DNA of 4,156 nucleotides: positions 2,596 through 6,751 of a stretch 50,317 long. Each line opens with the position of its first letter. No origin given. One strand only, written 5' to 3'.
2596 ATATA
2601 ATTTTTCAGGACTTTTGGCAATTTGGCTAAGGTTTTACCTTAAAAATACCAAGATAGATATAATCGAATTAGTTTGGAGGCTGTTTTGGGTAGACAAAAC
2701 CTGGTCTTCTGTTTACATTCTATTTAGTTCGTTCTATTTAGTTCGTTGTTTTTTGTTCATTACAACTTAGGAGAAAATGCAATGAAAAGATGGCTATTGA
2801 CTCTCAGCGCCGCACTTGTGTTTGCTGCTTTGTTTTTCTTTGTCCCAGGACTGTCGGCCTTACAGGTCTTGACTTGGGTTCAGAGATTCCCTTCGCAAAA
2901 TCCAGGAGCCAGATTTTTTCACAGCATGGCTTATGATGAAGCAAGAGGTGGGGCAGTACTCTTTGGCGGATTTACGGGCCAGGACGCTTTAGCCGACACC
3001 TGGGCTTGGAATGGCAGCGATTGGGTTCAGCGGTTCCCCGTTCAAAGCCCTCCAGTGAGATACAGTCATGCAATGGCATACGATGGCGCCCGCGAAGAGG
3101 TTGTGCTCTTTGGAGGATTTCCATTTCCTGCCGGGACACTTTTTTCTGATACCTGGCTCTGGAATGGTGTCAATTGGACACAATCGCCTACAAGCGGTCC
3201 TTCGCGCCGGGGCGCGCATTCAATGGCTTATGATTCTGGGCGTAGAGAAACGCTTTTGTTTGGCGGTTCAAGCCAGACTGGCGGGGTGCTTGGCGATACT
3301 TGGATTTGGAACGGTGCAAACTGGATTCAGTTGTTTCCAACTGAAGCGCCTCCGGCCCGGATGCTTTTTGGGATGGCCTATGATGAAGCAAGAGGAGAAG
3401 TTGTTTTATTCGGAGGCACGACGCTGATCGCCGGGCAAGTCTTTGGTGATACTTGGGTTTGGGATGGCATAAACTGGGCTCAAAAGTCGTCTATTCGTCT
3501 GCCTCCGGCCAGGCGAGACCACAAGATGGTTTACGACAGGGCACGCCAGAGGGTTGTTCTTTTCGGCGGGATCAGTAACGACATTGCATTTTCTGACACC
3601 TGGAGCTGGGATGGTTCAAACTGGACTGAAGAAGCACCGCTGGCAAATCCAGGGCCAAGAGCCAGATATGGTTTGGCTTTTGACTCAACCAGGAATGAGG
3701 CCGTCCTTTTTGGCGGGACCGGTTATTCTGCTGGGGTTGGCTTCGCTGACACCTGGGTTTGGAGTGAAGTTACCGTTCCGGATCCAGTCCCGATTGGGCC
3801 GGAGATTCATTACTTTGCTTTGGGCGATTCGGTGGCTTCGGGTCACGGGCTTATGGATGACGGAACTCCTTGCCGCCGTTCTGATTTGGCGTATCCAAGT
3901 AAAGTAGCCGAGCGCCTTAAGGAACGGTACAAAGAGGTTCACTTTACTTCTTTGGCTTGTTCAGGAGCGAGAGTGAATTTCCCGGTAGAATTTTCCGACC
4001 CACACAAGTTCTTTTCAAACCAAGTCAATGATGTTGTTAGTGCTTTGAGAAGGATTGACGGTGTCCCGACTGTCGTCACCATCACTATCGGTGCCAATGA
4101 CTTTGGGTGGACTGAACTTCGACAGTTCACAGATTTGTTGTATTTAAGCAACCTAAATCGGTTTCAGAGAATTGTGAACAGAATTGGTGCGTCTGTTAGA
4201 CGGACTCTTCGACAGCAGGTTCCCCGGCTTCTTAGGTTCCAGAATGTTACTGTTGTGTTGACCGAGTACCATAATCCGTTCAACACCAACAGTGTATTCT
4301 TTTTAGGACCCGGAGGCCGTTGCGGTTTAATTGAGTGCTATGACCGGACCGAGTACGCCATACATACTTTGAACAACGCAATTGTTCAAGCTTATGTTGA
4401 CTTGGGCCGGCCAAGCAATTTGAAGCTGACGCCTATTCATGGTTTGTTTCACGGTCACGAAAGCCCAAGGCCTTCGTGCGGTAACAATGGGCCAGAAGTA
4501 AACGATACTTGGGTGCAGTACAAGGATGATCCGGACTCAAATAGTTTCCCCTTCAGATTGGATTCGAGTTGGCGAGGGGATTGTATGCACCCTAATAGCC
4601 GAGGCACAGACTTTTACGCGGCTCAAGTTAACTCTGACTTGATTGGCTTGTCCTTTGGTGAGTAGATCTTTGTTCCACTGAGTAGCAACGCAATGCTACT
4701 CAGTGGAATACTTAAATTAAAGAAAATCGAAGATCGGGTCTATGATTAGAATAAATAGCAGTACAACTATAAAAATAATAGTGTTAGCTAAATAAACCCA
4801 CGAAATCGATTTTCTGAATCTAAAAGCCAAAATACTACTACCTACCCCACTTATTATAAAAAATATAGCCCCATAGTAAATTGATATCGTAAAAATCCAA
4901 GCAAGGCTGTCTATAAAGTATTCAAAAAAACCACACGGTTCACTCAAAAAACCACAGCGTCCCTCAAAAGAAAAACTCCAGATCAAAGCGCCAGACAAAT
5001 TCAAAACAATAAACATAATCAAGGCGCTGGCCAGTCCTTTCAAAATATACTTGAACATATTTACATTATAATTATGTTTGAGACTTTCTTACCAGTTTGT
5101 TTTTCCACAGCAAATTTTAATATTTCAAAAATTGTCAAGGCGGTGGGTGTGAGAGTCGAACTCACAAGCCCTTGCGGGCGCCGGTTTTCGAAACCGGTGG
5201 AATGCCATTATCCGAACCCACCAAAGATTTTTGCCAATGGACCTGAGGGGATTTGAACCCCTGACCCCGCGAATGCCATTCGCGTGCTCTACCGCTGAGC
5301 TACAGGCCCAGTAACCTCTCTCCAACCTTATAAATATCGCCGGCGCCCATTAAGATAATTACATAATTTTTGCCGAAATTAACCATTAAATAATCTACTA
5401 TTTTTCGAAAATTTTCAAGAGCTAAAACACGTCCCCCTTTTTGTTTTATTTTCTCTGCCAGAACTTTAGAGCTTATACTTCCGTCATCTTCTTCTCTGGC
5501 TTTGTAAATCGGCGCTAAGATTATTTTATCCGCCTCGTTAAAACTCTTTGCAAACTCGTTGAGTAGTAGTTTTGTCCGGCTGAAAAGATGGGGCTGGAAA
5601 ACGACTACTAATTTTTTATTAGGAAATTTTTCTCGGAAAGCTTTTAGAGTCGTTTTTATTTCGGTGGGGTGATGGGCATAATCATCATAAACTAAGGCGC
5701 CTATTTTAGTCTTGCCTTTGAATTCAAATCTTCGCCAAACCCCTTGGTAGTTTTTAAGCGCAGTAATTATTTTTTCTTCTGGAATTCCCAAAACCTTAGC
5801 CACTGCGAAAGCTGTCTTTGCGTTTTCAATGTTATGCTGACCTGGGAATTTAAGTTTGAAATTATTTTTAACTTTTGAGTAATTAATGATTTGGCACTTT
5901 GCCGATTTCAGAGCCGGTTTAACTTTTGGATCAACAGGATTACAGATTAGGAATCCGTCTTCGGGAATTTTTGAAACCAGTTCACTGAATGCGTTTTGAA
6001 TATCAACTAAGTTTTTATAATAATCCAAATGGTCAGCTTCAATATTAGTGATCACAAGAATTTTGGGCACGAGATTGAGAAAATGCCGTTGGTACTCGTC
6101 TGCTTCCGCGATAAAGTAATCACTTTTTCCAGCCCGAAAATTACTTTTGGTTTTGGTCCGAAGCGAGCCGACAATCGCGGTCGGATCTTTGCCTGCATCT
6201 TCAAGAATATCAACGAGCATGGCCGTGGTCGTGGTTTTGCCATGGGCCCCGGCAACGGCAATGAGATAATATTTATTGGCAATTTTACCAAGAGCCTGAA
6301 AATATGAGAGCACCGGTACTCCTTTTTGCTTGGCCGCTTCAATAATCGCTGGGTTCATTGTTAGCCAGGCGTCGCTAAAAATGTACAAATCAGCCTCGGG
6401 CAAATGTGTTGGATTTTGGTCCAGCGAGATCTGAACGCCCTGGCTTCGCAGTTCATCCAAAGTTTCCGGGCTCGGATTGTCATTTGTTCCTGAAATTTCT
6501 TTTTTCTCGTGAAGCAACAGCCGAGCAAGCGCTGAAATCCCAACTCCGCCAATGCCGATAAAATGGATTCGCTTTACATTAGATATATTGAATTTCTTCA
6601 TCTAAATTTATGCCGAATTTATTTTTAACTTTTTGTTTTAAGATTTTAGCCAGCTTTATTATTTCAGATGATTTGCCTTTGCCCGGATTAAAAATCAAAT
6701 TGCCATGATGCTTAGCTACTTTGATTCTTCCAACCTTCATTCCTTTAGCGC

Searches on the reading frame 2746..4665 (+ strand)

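Call 94: search_protein_families(library=pfam, proteins=[window:2746-4665:+], max_evalue=0.001)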
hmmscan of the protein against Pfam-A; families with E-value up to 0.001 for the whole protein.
window:2746-4665:+ (639 aa): 8 families
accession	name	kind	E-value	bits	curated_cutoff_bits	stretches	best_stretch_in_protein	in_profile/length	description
PF24681.1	Kelch_KLHDC2_KLHL20_DRC7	-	5e-28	98.3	50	2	100-240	46-185/221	KLHDC2/KLHL20/DRC7 Kelch-repeats domain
PF13418.12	Kelch_4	-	2.1e-24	85.6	21.6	1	255-289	1-35/49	Galactose oxidase, central domain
PF13415.12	Kelch_3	-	6.7e-21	74.4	22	0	70-113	4-48/48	Galactose oxidase, central domain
PF24981.1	Beta-prop_ATRN-LZTR1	-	2.8e-15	56.8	50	2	50-177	34-170/289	Attractin/LZTR1 beta-propeller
PF00657.28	Lipase_GDSL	-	2.2e-11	44.8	23.6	1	356-625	1-205/208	GDSL-like Lipase/Acylhydrolase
PF13472.12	Lipase_GDSL_2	-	5e-10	40.6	32.9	1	358-577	1-162/178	GDSL-like Lipase/Acylhydrolase family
PF13964.12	Kelch_6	-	3.8e-07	30.3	25.3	0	259-302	5-49/50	Kelch motif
PF07646.21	Kelch_2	-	4.7e-05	23.6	21.3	0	267-291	11-37/48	Kelch motif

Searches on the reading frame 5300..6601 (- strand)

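Call 21: search_protein_families(library=pfam, proteins=[window:5300-6601:-], max_evalue=0.01)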
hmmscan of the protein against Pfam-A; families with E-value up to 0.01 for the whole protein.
window:5300-6601:- (433 aa): 3 families
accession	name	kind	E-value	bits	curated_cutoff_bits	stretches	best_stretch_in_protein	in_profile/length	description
PF08245.18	Mur_ligase_M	-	3.4e-24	86.4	24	1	116-247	1-151/200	Mur ligase middle domain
PF02875.26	Mur_ligase_C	-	2.4e-22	80.6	28.4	1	290-421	1-127/127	Mur ligase, glutamate ligase domain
PF01225.30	Mur_ligase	-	8e-14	52.2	21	1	11-112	1-95/95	Mur ligase family, catalytic domain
